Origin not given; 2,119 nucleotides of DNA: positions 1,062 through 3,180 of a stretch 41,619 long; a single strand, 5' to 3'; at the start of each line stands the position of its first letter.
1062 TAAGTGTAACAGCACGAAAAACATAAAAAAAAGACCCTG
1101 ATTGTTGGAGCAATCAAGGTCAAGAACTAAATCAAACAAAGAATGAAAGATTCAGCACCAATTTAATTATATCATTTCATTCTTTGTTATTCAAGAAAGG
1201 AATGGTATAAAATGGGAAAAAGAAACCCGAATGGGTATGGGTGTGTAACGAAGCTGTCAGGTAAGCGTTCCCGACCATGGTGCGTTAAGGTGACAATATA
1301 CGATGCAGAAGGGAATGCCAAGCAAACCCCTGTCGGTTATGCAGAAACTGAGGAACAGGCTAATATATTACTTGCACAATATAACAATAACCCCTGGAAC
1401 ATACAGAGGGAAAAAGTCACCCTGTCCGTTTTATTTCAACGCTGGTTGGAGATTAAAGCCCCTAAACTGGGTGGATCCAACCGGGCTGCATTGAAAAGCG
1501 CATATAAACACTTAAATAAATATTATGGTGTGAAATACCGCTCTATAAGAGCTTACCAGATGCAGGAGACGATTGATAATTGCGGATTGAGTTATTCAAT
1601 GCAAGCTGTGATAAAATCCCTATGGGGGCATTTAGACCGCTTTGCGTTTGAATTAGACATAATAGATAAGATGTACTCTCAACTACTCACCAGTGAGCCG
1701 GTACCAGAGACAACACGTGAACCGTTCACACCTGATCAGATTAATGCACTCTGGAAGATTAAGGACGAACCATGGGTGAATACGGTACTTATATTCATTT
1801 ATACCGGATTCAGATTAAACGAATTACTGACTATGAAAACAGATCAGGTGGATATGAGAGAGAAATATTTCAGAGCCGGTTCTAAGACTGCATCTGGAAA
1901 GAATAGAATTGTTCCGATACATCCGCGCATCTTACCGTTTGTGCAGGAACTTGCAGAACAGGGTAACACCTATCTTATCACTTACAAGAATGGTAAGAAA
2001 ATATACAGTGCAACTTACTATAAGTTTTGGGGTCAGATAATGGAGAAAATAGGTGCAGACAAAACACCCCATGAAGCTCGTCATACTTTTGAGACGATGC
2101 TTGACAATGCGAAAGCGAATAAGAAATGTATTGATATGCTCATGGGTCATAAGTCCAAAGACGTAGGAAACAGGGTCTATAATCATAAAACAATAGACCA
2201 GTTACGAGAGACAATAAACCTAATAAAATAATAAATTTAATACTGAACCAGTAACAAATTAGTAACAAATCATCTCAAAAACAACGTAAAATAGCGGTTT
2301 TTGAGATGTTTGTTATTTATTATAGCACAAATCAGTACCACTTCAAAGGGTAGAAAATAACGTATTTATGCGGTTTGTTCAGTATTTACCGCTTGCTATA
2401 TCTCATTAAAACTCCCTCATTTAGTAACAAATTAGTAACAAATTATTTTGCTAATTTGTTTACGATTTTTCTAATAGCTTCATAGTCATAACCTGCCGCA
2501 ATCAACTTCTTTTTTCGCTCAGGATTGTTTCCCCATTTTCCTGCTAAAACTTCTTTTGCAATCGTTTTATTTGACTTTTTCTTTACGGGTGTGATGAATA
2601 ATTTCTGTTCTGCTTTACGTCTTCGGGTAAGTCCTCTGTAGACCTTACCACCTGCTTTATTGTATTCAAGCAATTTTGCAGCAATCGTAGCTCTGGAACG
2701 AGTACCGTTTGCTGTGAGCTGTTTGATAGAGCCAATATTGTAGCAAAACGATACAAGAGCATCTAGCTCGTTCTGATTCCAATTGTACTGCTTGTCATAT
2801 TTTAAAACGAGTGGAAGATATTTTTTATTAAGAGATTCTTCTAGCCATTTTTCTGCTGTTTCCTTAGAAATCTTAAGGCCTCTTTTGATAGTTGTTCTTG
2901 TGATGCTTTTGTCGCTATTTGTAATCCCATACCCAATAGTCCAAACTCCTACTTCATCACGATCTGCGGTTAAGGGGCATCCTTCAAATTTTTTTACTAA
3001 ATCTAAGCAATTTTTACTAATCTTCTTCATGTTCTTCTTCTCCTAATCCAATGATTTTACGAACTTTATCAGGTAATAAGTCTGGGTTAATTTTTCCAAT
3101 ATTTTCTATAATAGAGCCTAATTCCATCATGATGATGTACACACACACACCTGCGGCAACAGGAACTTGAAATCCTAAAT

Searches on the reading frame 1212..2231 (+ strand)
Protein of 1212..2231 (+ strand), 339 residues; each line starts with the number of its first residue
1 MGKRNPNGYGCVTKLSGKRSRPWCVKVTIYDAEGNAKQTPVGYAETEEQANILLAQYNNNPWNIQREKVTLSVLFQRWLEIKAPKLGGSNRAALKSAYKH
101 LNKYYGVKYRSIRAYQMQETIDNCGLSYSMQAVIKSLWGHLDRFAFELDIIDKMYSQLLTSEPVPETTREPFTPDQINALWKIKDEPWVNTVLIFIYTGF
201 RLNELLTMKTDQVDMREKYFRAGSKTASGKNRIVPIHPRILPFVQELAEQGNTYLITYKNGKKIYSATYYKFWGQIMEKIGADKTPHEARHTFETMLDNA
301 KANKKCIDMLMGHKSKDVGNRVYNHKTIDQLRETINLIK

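Call 6: search_protein_families(library=pfam, proteins=[window:1212-2231:+], max_evalue=0.01)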
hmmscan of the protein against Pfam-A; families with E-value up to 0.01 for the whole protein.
window:1212-2231:+ (339 aa): 1 family
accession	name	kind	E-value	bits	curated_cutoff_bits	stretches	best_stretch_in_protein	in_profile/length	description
PF00589.27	Phage_integrase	-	1.7e-21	77.2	27.1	1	173-327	4-169/172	Phage integrase family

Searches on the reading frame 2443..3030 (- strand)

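Call 6: search_protein_families(library=pfam, proteins=[window:2443-3030:-], max_evalue=0.01)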
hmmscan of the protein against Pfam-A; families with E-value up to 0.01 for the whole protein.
window:2443-3030:- (195 aa): 2 families
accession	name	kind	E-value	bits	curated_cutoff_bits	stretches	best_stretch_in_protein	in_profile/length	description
PF00959.24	Phage_lysozyme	-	1.7e-27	96.7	22.3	1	13-141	1-125/125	Phage lysozyme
PF08230.16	CW_7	-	1.6e-15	57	25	1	156-193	2-39/40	CW_7 repeat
